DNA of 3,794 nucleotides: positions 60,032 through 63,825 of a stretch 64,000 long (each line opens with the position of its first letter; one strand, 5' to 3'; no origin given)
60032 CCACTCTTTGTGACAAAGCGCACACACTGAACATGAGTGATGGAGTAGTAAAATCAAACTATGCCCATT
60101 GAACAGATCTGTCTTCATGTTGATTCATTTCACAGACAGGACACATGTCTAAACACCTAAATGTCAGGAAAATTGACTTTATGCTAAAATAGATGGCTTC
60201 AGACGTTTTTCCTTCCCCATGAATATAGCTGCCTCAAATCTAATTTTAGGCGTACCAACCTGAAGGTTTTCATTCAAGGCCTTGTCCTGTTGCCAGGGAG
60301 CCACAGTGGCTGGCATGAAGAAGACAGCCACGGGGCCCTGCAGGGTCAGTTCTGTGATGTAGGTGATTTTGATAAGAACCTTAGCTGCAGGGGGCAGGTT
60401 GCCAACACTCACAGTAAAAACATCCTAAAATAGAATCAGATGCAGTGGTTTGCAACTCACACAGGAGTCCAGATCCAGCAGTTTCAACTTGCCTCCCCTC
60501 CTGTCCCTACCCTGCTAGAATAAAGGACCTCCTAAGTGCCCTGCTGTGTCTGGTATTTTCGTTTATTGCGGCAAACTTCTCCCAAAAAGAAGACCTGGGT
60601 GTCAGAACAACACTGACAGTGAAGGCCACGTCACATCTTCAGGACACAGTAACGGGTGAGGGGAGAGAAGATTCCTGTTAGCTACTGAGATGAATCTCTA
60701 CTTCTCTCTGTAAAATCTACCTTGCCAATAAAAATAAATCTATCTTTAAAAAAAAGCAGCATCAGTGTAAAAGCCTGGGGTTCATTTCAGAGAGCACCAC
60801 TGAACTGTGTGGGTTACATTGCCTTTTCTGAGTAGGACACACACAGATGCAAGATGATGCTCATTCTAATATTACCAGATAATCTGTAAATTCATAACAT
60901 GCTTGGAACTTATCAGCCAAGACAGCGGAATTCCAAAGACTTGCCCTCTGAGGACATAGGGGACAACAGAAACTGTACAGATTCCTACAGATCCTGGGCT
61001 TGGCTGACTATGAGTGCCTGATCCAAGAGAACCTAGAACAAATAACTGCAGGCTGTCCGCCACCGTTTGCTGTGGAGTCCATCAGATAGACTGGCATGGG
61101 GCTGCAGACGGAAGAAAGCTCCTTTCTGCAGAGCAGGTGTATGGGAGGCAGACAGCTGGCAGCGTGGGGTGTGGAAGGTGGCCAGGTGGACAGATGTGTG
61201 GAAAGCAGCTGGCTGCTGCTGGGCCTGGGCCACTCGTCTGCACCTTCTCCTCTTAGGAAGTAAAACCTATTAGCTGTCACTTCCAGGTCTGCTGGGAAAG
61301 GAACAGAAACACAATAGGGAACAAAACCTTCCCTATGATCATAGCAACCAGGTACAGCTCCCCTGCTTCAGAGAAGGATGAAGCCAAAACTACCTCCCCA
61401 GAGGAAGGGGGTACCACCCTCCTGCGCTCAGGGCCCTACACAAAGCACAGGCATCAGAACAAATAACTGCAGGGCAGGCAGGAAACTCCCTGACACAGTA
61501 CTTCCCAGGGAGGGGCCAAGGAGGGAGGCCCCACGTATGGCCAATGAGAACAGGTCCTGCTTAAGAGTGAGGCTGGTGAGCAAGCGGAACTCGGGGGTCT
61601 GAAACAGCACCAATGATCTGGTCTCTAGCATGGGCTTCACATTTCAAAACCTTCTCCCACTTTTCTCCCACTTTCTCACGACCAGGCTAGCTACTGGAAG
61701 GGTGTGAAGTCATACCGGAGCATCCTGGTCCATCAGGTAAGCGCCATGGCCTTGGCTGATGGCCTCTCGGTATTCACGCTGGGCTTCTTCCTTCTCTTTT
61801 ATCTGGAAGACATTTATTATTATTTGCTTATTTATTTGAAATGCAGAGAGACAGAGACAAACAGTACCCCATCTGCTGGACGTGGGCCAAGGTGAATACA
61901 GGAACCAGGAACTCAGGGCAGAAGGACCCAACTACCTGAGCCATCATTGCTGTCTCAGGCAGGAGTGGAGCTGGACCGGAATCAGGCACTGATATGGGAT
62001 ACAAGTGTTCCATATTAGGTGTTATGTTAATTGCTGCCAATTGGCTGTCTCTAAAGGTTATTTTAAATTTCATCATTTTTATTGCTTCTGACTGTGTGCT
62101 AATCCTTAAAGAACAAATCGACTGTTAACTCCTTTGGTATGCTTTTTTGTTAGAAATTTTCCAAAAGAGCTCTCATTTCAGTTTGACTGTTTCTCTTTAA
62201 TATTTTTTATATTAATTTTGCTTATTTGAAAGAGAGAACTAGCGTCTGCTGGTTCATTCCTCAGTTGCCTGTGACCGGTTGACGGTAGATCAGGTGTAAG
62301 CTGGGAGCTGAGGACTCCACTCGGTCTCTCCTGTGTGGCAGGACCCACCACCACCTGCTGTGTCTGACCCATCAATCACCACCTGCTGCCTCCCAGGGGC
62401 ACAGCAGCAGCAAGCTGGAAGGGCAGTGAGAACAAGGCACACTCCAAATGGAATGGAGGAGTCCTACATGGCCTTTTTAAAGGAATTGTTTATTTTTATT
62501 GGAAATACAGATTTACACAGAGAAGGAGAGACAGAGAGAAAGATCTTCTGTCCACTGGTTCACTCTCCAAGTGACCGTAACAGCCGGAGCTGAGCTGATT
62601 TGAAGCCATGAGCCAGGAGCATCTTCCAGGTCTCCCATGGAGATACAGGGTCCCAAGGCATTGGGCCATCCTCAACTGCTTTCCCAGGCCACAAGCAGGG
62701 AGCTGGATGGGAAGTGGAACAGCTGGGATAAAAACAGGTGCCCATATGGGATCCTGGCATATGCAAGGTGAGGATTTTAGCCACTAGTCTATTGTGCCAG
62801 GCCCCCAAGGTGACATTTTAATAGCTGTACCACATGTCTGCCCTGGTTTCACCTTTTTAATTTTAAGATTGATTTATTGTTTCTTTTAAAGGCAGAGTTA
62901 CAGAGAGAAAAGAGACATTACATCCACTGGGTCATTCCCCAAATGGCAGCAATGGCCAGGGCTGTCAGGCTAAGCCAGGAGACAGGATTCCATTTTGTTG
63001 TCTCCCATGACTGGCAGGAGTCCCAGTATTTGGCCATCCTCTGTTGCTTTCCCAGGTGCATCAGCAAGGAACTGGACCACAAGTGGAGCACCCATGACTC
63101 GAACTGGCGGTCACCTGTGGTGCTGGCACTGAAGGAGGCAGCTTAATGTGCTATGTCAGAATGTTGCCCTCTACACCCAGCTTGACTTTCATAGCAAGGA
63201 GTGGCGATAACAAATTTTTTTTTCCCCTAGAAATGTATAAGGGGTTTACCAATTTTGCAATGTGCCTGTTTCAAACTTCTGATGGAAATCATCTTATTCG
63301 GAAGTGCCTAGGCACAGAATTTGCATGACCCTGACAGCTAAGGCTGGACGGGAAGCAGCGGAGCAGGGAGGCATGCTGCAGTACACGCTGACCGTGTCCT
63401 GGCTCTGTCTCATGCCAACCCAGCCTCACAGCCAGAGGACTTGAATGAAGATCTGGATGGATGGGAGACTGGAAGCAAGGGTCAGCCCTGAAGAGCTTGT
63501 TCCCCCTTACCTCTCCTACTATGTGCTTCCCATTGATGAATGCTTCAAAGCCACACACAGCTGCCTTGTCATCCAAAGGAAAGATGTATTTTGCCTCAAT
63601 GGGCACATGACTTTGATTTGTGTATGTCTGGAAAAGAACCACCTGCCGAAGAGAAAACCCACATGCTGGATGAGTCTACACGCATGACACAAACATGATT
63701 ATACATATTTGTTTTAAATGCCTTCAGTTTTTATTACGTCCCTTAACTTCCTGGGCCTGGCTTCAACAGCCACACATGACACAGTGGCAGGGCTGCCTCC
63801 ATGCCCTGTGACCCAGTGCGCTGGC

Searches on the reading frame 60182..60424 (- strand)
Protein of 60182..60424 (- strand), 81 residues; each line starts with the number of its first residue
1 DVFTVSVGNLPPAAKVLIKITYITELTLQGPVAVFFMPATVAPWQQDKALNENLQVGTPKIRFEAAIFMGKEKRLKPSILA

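Call 21: search_protein_families(library=pfam, proteins=[window:60182-60424:-], max_evalue=0.1)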
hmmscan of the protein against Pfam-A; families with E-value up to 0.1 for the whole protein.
window:60182-60424:- (81 aa): 1 family
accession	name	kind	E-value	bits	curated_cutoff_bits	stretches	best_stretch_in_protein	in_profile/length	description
PF08487.16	VIT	-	0.00088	19.9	26.5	1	1-22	90-111/111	Vault protein inter-alpha-trypsin domain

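Call 33: search_protein_representatives(protein=window:60182-60424:-)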
Query: 81 residues. Proteins with E-value up to 0.001 (for the whole library): 332; up to 1e-10: 103; up to 1e-30: 0. The best 150 are listed.
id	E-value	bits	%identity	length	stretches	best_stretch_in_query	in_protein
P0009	2.5e-26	106.9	76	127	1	1-71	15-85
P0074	4.1e-24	99.9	82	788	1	1-62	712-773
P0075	2.7e-23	97.3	74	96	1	1-73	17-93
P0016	6.0e-23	96.2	75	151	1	1-64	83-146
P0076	4.5e-22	93.4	88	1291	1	1-56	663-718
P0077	1.1e-20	89.0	75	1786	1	1-61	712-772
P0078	6.9e-20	86.4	67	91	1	6-69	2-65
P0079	1.7e-19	85.2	75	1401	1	1-61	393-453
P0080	4.0e-19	84.0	65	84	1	1-65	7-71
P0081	2.1e-16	75.4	67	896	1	1-61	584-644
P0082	3.4e-16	74.7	70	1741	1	1-61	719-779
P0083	3.6e-16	74.6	67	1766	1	1-61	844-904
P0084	2.0e-15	72.2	72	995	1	1-57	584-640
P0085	2.1e-15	72.2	56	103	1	1-64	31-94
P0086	2.8e-15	71.8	59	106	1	1-63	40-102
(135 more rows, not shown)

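Call 64: find_encoding_contigs(protein=P0076, flank=10000, max_places=3)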
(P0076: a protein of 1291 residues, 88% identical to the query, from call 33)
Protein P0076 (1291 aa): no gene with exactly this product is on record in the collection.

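Call 65: find_encoding_contigs(protein=P0077, flank=10000, max_places=3)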
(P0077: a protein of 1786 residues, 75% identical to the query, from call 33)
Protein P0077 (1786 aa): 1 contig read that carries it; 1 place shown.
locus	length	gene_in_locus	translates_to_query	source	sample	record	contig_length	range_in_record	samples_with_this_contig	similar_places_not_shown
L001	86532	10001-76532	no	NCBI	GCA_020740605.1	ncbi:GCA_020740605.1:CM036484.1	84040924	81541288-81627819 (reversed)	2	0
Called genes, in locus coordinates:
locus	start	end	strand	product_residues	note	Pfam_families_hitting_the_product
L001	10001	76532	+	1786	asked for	PF00533:BRCT, PF16589:BRCT_2, PF26166:WGR-like_PARP4, PF00644:PARP, PF13757:VIT_2, PF08487:VIT, PF00092:VWA, PF13768:VWA_3, +2 more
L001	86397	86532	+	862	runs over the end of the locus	PF00385:Chromo, PF24521:Ank_KRIT1 (faint), PF00023:Ank (faint), PF12796:Ank_2, PF13606:Ank_3 (faint), PF13637:Ank_4 (weak), PF12796:Ank_2, PF13857:Ank_5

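Call 70: find_encoding_contigs(protein=P0079, flank=10000, max_places=2)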
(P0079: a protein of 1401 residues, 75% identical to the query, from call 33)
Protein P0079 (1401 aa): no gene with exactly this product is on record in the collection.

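Call 71: find_encoding_contigs(protein=P0074, flank=10000, max_places=2)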
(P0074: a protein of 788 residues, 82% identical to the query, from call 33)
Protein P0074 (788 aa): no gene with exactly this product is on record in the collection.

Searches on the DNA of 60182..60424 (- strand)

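Call 67: search_rna_families(source=L001, start=75500, end=86532, threshold=evalue, max_evalue=1, show_alignments=2)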
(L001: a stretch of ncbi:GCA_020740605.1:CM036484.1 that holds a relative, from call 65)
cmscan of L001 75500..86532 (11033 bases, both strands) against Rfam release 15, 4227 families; matches with E-value up to 1: 11.
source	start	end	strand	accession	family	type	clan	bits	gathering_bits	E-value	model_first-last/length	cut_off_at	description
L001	79799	79915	+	RF00017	Metazoa_SRP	Gene;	CL00003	70.9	70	1.4e-16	1-299/299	no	Metazoan signal recognition particle RNA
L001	78130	78244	-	RF00017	Metazoa_SRP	Gene;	CL00003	62.4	70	4.2e-14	1-299/299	no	Metazoan signal recognition particle RNA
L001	77922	78073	-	RF00017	Metazoa_SRP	Gene;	CL00003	61.2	70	9.2e-14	1-299/299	no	Metazoan signal recognition particle RNA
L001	84608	84722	-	RF00017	Metazoa_SRP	Gene;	CL00003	53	70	2.2e-11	1-299/299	no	Metazoan signal recognition particle RNA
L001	77944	78007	+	RF04283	mir-3135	Gene; miRNA;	-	48.5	80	6.5e-07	1-68/68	no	mir-3135 microRNA precursor family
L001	78024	78075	-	RF04277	mir-1268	Gene; miRNA;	-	41.8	83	2.7e-05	1-52/52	no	mir-1268 microRNA precursor family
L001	84453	84553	-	RF00017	Metazoa_SRP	Gene;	CL00003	41.7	70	4.1e-08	1-299/299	no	Metazoan signal recognition particle RNA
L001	84504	84555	-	RF04277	mir-1268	Gene; miRNA;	-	37.1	83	0.00043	1-52/52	no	mir-1268 microRNA precursor family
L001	85739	85798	+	RF04283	mir-3135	Gene; miRNA;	-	36.8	80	0.00055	1-68/68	no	mir-3135 microRNA precursor family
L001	84628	84656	+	RF04283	mir-3135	Gene; miRNA;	-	27.6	80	0.12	1-68/68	no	mir-3135 microRNA precursor family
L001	78924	79004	-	RF00004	U2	Gene; snRNA; splicing;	CL00006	27.3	46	0.029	1-192/192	no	U2 spliceosomal RNA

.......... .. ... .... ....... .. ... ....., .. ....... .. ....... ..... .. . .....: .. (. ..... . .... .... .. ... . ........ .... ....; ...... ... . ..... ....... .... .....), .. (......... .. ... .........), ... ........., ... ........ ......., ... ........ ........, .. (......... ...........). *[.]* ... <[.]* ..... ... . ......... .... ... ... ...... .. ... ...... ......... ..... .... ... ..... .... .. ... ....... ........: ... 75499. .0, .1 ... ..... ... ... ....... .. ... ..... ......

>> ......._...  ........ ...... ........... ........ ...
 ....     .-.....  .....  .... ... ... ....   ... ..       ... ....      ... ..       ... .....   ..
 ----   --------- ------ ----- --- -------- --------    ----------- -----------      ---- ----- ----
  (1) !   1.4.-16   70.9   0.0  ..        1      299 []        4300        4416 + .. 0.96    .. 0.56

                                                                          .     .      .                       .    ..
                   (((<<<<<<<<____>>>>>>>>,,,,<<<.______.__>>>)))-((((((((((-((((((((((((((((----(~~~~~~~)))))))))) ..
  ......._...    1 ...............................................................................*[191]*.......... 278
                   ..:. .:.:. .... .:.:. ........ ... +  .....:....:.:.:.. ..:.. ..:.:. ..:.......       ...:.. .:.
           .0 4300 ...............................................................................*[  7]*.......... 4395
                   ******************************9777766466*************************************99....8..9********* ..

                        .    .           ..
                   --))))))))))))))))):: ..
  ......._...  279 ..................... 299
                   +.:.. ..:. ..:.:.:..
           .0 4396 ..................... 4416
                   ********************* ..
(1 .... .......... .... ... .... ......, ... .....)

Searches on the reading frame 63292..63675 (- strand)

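Call 21: search_protein_families(library=pfam, proteins=[window:63292-63675:-], max_evalue=0.1)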
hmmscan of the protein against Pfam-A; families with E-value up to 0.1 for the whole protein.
window:63292-63675:- (128 aa): 2 families
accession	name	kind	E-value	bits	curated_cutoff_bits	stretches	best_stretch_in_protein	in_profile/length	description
PF08487.16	VIT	-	1.6e-13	51.2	26.5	1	11-58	16-63/111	Vault protein inter-alpha-trypsin domain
PF13757.12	VIT_2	-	1.8e-10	41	23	1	6-57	25-75/78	Vault protein inter-alpha-trypsin domain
